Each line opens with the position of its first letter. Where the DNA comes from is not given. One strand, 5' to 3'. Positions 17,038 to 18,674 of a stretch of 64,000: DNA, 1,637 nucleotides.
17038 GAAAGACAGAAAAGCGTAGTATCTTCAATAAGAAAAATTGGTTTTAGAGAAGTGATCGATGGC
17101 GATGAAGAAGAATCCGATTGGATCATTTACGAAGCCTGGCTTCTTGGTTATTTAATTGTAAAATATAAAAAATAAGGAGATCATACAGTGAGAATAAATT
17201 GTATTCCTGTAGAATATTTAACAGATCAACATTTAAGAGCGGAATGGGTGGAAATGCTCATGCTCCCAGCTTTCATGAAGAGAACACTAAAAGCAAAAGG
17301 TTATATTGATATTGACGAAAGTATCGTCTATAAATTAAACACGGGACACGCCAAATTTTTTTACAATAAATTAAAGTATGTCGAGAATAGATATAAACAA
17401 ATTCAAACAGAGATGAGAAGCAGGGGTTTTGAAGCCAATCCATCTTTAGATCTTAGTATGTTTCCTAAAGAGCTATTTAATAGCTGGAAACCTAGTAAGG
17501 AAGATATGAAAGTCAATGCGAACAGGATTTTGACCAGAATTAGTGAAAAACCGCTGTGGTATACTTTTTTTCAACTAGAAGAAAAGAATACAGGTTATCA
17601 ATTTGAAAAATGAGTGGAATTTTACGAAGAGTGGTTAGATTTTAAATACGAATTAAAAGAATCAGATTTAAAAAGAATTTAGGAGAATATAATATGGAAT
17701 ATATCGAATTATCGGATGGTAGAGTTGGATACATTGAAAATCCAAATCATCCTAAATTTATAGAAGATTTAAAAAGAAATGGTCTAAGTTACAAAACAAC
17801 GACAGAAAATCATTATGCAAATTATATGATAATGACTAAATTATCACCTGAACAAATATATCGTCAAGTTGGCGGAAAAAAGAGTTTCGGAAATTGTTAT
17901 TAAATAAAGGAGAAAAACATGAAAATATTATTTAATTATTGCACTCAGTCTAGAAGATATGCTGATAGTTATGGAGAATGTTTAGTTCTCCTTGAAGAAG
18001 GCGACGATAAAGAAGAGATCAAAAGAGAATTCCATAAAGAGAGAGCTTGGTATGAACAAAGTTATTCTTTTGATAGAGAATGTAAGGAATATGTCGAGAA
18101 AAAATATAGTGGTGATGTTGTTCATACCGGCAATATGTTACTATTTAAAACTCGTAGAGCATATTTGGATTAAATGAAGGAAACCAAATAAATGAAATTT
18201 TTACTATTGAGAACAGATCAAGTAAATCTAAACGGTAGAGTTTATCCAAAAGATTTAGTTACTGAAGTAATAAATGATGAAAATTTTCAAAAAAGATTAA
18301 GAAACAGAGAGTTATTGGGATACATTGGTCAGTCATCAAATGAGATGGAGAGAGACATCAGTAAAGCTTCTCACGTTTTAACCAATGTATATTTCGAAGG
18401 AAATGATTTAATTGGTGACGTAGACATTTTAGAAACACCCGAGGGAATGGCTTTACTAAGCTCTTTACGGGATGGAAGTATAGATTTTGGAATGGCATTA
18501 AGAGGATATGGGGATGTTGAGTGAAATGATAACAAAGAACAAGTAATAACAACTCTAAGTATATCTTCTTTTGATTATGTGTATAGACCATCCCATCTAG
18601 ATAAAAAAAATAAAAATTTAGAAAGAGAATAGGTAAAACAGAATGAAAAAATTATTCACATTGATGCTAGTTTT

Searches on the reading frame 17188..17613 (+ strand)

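Call 66: search_protein_families(library=pfam, proteins=[window:17188-17613:+], max_evalue=0.001)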
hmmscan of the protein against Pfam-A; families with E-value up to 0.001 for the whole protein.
window:17188-17613:+ (141 aa): 1 family
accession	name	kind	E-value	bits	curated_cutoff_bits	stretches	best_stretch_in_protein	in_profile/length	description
PF03013.19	Pyr_excise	-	6.8e-12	46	23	1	3-87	3-79/81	Pyrimidine dimer DNA glycosylase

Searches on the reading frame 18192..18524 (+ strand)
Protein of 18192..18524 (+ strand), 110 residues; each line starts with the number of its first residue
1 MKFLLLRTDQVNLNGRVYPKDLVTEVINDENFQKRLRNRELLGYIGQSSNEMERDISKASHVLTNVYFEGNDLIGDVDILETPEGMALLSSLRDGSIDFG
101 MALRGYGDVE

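Call 66: search_protein_families(library=pfam, proteins=[window:18192-18524:+], max_evalue=0.001)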
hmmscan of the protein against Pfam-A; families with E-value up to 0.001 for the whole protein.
window:18192-18524:+ (110 aa): 1 family
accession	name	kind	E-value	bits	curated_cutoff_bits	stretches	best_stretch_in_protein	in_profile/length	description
PF03420.18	Peptidase_S77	-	5.4e-09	36.3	27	1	5-109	50-153/198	Prohead core protein serine protease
